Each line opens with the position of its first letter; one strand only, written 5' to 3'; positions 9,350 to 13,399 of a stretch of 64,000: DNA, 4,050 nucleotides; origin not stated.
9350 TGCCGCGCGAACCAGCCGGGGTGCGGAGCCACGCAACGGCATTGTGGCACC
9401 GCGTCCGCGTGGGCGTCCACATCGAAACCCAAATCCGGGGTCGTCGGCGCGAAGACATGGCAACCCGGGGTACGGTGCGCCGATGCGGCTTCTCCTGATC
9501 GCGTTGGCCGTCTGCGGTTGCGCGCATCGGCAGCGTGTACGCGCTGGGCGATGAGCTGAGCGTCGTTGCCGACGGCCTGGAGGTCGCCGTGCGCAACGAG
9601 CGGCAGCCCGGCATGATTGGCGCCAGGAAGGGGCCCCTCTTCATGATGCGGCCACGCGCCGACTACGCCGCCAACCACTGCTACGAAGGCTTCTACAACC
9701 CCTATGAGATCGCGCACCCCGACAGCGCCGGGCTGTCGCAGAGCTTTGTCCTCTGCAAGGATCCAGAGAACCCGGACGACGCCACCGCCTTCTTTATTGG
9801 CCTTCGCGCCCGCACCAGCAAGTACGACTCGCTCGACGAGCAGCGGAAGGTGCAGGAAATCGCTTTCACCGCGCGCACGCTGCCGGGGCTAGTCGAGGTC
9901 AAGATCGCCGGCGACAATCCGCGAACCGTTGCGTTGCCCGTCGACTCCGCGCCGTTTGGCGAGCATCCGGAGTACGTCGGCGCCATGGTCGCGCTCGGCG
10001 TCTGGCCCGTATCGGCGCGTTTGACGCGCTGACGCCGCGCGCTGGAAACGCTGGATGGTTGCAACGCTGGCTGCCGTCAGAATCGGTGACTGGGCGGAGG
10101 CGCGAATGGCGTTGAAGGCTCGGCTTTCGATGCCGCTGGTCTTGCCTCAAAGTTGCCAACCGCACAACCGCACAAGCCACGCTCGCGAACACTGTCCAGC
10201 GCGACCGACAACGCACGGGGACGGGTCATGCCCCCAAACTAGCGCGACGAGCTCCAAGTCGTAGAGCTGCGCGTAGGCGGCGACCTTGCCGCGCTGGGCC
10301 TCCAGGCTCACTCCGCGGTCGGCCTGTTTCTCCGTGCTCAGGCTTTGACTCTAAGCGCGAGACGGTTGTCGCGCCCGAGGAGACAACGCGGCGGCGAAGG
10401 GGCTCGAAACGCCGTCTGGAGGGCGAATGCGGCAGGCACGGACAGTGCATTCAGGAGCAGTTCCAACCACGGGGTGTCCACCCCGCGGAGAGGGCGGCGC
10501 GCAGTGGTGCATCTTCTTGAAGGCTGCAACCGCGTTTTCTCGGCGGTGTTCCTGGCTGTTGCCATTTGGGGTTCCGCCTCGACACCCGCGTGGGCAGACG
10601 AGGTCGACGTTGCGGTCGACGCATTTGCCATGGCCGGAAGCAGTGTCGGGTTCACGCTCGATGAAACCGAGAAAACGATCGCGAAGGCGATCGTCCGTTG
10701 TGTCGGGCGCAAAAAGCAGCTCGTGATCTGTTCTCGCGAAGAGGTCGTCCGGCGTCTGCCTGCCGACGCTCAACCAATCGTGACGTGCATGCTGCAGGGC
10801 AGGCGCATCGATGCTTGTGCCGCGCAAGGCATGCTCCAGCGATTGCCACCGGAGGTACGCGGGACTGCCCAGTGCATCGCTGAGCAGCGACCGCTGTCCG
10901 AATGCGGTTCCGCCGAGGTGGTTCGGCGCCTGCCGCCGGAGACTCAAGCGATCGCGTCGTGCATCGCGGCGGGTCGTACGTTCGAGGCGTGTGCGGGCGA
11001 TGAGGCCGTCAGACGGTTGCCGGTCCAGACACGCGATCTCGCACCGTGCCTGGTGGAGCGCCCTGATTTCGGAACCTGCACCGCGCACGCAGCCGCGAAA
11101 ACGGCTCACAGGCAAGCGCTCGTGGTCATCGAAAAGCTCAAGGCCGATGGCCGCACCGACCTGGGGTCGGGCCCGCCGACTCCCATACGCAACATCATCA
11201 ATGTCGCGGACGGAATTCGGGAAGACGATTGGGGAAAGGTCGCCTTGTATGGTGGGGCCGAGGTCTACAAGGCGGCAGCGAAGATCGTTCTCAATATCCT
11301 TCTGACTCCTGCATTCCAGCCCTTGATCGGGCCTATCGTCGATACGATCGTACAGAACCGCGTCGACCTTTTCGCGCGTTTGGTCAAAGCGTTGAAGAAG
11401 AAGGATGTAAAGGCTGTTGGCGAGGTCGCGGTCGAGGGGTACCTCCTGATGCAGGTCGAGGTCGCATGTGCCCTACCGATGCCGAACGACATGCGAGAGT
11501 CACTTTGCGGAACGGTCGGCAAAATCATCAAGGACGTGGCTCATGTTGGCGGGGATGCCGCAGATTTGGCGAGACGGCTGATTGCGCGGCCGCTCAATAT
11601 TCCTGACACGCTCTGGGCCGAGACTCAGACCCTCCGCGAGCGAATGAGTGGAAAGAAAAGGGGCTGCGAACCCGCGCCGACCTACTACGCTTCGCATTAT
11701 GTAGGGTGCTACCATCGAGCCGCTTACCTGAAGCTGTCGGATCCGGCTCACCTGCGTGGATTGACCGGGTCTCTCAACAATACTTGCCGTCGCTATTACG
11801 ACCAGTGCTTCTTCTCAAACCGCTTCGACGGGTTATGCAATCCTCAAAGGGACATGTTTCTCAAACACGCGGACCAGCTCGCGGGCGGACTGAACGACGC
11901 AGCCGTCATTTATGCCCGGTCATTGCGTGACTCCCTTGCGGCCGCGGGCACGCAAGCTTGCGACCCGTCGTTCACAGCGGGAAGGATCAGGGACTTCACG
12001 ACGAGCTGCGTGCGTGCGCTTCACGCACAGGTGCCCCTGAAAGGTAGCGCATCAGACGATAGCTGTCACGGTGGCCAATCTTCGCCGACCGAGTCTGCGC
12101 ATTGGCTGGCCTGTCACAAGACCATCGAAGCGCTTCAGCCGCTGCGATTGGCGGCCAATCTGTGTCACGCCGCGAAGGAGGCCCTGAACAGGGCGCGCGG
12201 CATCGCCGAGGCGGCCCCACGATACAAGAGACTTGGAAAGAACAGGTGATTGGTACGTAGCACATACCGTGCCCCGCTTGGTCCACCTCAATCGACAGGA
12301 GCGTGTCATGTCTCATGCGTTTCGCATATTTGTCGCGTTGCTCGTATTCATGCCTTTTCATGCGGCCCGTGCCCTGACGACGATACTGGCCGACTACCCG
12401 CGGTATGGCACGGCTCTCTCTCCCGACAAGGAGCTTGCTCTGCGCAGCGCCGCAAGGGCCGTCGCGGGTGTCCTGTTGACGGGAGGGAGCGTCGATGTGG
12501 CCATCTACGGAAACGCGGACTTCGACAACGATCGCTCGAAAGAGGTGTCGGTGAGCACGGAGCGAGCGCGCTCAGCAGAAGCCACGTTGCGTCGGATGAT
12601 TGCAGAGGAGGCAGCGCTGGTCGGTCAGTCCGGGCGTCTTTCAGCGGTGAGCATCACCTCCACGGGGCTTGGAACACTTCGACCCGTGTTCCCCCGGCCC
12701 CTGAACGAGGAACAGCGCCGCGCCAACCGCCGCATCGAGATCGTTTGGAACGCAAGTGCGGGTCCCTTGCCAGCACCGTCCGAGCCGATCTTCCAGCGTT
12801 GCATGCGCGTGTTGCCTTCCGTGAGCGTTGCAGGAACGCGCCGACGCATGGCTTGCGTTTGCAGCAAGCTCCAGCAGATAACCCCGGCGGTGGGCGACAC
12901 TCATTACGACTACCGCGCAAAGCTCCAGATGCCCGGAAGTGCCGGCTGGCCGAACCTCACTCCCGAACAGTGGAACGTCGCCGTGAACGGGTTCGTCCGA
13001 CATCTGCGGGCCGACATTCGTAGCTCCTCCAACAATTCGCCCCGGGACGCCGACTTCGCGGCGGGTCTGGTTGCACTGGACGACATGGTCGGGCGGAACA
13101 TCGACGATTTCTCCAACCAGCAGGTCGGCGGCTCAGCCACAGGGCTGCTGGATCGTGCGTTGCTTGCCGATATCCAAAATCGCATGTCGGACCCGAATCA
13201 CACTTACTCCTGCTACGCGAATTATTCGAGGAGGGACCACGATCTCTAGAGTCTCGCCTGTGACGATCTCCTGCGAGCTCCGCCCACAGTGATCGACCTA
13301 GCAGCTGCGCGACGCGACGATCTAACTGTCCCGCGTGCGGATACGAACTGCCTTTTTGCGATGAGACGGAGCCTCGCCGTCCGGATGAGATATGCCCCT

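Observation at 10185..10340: Third copy of the core motif with its flank inverted and fused to a resolvase gene fragment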

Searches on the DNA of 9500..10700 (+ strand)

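Call 15: search_dna_similar(query=window:9500-10700:+, collection=plasmids, mode=distant, max_rows=20)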
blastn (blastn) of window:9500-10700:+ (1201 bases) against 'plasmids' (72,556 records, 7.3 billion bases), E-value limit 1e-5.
No match.

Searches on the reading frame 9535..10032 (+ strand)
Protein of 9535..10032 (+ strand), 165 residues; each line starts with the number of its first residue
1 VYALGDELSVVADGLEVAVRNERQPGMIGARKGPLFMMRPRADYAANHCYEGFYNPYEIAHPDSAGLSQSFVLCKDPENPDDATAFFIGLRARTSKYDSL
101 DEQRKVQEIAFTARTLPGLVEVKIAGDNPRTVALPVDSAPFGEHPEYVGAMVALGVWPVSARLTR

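Call 14: search_protein_families(library=pfam, proteins=[window:9535-10032:+], max_evalue=0.01)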
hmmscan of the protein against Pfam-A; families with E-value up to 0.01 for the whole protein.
window:9535-10032:+ (165 aa): 0 families

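Call 20: find_encoding_contigs(protein=window:9535-10032:+, flank=10000, max_places=10)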
Protein window:9535-10032:+ (165 aa): no gene with exactly this product is on record in the collection.

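Call 32: search_protein_families(library=ncbifam, proteins=[window:9535-10032:+], max_evalue=0.01)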
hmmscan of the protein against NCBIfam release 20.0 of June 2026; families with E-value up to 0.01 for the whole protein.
window:9535-10032:+ (165 aa): 0 families

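Call 33: search_protein_families(library=padloc, proteins=[window:9535-10032:+], max_evalue=0.01)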
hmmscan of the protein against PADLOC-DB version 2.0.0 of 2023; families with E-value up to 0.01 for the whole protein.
window:9535-10032:+ (165 aa): 0 families

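Call 51: find_homologous_proteins(query=window:9535-10032:+, max_evalue=0.00001)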
Query window:9535-10032:+ (165 aa): 6 proteins with E <= 0.00001 among 86 candidates.
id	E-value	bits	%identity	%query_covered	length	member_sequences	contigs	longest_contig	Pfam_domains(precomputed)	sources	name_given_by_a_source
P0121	3.0e-106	370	100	100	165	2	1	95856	-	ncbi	ncbi:MAG TPA: hypothetical protein VGH20_06650 [Myxococcales bacterium]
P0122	8.3e-54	200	62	99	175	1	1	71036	-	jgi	jgi:hypothetical protein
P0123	1.5e-41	160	55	99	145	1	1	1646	-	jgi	jgi:hypothetical protein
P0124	5.9e-38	148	48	98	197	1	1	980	-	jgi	jgi:hypothetical protein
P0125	9.8e-28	115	73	48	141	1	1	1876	-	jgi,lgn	jgi:hypothetical protein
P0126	1.9e-25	108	48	78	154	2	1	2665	-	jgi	jgi:hypothetical protein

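Call 52: find_encoding_contigs(protein=P0122, flank=10000, max_places=4)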
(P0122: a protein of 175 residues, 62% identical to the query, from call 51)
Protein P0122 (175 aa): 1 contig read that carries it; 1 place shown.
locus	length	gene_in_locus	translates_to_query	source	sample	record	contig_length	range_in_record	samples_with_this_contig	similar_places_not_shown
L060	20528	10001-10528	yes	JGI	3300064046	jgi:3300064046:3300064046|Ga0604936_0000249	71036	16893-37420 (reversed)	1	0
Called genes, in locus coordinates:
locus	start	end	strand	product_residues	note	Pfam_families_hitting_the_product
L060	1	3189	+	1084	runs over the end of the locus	-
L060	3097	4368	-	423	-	PF05977:MFS_3, PF07690:MFS_1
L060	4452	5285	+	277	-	PF00561:Abhydrolase_1, PF12146:Hydrolase_4, PF12697:Abhydrolase_6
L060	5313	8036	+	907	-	-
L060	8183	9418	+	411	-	PF00561:Abhydrolase_1, PF12146:Hydrolase_4 (faint), PF08386:Abhydrolase_4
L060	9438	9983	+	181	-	-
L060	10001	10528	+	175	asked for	-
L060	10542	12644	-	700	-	-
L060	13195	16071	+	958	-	PF25023:TEN_YD-shell, PF05593:RHS_repeat (faint)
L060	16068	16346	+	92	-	-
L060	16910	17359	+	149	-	-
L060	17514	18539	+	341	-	-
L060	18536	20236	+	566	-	PF25023:TEN_YD-shell (faint), PF15633:Tox-ART-HYD1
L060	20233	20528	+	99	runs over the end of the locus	PF21812:DUF6881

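Call 53: find_encoding_contigs(protein=P0121, flank=10000, max_places=4)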
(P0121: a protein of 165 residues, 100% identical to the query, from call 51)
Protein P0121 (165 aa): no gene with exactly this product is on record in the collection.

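Call 77: search_protein_families(library=phrogs, proteins=[window:9535-10032:+], max_evalue=0.001)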
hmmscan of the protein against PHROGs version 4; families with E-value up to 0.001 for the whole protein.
window:9535-10032:+ (165 aa): 0 families

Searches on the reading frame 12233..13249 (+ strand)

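Call 14: search_protein_families(library=pfam, proteins=[window:12233-13249:+], max_evalue=0.01)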
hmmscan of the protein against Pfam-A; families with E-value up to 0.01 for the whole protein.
window:12233-13249:+ (338 aa): 0 families

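Call 32: search_protein_families(library=ncbifam, proteins=[window:12233-13249:+], max_evalue=0.01)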
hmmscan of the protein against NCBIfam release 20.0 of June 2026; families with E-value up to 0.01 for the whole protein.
window:12233-13249:+ (338 aa): 1 family
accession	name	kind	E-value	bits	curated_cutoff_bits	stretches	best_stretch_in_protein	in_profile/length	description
NF053611.1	YiaD_Gzip_OmpA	equivalog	0.00029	20.6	175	1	72-171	119-205/206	YiaD family glycine zipper/OmpA-like lipoprotein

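Call 33: search_protein_families(library=padloc, proteins=[window:12233-13249:+], max_evalue=0.01)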
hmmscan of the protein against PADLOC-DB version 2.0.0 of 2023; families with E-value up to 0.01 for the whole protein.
window:12233-13249:+ (338 aa): 3 families
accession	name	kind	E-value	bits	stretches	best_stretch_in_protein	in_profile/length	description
PDLC00612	ZorB1|ZorB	-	5.1e-06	24.2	1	89-170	187-264/293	MotB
PDLC00608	ZorB1|ZorB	-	0.00032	18.1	1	103-172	156-225/243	MotB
PDLC00610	ZorB1|ZorB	-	0.0088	13.6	0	101-170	167-232/254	MotB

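Call 77: search_protein_families(library=phrogs, proteins=[window:12308-13249:+], max_evalue=0.001)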
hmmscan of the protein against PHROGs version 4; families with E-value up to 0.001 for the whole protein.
window:12308-13249:+ (313 aa): 1 family
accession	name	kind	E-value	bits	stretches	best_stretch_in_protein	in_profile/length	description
phrog_7897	-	unknown function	0.00073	20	0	37-152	227-326/327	-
